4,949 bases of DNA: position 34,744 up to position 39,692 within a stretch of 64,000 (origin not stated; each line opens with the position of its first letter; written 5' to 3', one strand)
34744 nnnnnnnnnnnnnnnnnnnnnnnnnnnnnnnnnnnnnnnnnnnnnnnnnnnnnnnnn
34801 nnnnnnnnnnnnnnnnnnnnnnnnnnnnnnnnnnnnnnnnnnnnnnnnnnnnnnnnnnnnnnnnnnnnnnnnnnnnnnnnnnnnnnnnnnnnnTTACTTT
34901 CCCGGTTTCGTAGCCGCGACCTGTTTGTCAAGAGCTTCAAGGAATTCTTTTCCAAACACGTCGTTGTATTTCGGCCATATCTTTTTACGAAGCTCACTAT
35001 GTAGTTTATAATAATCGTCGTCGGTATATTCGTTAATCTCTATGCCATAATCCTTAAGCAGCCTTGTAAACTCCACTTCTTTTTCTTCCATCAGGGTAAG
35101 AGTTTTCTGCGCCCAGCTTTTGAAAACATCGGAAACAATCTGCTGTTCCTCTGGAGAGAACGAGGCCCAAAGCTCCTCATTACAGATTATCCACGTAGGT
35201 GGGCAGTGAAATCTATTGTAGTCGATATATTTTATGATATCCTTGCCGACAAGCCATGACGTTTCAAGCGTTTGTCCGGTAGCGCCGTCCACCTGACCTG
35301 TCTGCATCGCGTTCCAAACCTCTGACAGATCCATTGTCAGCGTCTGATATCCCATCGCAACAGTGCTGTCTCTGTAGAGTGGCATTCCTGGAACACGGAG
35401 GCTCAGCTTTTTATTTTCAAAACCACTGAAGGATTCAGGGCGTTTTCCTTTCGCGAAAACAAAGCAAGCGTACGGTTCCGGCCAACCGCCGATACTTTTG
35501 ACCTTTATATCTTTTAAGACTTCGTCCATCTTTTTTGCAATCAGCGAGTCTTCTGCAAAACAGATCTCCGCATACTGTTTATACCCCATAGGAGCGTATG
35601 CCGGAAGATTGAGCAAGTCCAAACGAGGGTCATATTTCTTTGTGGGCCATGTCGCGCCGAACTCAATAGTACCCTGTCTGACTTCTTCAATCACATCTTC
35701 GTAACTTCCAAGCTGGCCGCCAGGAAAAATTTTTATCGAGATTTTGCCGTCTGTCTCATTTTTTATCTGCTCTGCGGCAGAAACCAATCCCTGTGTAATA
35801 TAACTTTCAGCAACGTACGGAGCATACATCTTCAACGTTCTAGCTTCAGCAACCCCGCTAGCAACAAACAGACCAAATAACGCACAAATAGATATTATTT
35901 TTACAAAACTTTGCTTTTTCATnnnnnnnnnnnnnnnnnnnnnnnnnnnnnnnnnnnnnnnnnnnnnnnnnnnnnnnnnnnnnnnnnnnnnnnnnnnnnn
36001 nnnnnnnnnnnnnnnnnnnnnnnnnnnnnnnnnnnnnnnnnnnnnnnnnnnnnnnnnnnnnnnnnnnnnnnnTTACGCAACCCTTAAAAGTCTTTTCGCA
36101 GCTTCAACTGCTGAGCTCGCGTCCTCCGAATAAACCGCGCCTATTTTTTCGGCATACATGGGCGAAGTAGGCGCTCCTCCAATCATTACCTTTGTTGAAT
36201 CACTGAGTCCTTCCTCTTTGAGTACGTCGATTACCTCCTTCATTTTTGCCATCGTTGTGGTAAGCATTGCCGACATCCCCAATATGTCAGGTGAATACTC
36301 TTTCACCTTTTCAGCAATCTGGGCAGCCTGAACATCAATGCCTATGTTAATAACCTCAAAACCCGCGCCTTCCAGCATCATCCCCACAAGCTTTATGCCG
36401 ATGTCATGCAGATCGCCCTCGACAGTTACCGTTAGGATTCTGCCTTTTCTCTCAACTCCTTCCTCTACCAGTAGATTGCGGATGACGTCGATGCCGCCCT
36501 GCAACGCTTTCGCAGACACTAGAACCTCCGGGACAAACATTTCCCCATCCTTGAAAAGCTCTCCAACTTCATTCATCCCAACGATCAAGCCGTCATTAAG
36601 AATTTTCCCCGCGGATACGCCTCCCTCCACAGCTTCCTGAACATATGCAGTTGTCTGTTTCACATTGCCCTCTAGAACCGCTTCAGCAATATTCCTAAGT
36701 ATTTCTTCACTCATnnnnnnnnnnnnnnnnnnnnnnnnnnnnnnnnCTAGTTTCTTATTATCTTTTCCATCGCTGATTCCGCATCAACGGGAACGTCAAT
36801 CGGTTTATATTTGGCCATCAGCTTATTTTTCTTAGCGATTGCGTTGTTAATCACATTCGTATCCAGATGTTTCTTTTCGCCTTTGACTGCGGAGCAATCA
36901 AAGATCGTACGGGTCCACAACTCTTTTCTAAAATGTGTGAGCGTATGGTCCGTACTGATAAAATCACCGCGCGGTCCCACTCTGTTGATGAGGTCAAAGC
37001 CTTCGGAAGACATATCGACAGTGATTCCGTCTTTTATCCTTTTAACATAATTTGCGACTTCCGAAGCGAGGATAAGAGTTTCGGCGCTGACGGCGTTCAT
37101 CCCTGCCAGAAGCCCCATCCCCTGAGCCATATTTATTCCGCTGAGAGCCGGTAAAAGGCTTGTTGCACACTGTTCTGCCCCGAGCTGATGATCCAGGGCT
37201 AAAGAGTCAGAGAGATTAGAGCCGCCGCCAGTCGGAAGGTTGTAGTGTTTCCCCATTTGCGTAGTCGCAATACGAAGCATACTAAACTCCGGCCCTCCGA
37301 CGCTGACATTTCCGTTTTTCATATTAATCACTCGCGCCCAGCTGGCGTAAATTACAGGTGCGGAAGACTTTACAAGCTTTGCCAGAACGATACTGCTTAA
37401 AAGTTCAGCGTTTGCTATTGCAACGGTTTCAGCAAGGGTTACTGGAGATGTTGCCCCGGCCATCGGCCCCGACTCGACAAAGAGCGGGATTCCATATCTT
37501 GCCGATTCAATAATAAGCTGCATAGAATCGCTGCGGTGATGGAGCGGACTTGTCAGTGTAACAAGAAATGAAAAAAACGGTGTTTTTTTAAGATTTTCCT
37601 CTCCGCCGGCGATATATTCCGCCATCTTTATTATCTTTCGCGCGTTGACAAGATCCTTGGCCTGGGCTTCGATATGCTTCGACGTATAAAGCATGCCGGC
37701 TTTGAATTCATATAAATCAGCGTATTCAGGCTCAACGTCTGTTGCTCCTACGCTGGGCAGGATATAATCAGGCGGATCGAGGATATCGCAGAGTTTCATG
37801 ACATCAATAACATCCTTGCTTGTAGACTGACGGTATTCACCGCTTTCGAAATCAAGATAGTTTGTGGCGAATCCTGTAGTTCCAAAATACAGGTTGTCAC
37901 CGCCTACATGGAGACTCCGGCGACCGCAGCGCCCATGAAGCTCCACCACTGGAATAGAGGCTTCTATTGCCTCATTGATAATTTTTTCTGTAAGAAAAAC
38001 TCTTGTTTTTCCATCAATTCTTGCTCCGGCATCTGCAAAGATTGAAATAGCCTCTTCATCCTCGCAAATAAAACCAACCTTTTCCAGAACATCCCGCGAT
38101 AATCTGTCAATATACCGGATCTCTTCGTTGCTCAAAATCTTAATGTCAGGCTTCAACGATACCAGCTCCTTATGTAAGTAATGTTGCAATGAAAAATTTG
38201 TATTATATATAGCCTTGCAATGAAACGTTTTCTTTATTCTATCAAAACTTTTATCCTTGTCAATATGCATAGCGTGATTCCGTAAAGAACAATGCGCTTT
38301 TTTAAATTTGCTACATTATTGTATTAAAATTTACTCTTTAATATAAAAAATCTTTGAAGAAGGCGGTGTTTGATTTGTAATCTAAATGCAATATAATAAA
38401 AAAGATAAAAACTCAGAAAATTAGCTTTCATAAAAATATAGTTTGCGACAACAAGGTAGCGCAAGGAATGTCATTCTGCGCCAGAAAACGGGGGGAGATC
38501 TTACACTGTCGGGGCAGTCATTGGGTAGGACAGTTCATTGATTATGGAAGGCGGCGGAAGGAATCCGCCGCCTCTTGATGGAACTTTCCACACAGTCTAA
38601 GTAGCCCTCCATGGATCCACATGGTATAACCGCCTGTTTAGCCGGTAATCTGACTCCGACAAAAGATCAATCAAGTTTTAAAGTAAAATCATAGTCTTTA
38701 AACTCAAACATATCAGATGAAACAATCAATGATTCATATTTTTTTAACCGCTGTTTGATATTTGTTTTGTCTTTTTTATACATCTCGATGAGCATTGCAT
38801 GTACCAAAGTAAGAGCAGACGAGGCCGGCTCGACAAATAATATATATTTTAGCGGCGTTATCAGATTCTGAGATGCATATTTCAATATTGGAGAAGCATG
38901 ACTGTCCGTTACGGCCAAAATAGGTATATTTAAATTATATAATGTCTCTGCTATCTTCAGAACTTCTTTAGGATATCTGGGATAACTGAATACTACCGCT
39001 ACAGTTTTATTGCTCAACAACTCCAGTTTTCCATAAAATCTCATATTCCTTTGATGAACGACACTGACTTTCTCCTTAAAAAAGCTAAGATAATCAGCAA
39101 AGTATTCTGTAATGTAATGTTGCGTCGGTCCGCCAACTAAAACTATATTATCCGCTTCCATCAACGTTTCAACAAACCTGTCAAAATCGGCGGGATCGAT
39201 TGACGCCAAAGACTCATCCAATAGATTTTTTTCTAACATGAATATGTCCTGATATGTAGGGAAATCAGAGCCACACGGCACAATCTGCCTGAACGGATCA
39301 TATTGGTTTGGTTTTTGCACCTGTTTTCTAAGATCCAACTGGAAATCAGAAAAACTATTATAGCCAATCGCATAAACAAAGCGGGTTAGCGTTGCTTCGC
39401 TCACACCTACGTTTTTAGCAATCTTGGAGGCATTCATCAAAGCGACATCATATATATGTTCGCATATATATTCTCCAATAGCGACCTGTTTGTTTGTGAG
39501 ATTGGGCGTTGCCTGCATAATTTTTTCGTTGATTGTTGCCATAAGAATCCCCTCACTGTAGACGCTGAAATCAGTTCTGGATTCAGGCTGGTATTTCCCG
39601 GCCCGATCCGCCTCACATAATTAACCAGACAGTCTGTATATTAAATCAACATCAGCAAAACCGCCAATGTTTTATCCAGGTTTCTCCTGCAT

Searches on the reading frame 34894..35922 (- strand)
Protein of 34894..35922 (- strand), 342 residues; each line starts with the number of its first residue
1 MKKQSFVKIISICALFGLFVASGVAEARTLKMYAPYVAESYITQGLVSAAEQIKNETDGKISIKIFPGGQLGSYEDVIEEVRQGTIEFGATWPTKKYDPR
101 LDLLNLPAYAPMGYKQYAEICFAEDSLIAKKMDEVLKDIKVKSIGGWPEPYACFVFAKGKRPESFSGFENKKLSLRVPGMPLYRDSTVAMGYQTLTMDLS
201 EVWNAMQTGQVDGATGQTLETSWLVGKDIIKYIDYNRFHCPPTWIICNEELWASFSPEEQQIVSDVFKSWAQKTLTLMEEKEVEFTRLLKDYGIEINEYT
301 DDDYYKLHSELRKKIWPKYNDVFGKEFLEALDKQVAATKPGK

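Call 19: search_protein_families(library=pfam, proteins=[window:34894-35922:-], max_evalue=0.00001)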
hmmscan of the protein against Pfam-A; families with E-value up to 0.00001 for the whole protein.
window:34894-35922:- (342 aa): 1 family
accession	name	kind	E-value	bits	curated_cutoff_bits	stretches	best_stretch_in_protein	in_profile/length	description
PF03480.18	DctP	-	1.9e-27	96.7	23.4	1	40-311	9-275/286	Bacterial extracellular solute-binding protein, family 7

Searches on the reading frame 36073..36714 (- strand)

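Call 19: search_protein_families(library=pfam, proteins=[window:36073-36714:-], max_evalue=0.00001)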
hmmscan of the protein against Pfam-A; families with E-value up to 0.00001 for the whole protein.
window:36073-36714:- (213 aa): 2 families
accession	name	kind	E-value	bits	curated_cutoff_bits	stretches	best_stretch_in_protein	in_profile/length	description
PF02310.24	B12-binding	-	1.1e-27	96.7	32.1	1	91-201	1-118/121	B12 binding domain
PF02607.22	B12-binding_2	-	3.3e-21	75.7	23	1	6-78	2-73/74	B12 binding domain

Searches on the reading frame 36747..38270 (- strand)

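Call 19: search_protein_families(library=pfam, proteins=[window:36747-38270:-], max_evalue=0.00001)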
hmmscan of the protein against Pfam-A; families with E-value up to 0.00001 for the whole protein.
window:36747-38270:- (507 aa): 1 family
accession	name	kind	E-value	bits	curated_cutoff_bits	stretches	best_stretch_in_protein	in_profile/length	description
PF06253.16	MTTB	-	1.6e-79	267.6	25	1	33-505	21-492/500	Trimethylamine methyltransferase (MTTB)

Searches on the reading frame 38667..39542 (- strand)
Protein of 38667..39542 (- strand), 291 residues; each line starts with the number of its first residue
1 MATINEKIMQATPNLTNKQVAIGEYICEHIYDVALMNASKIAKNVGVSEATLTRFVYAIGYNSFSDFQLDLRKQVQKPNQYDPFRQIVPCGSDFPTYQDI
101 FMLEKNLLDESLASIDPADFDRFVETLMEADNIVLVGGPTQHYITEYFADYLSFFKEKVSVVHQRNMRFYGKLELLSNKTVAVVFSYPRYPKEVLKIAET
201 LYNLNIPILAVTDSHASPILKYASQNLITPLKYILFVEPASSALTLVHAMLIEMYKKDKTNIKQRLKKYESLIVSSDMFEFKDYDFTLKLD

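Call 19: search_protein_families(library=pfam, proteins=[window:38667-39542:-], max_evalue=0.00001)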
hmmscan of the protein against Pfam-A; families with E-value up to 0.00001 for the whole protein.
window:38667-39542:- (291 aa): 2 families
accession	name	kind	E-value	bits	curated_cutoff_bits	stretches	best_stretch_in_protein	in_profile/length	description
PF01380.27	SIS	-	9.9e-12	45.2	25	1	127-235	2-110/131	SIS domain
PF01418.23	HTH_6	-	3.7e-10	40.1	28.3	1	4-77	3-76/77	Helix-turn-helix domain, rpiR family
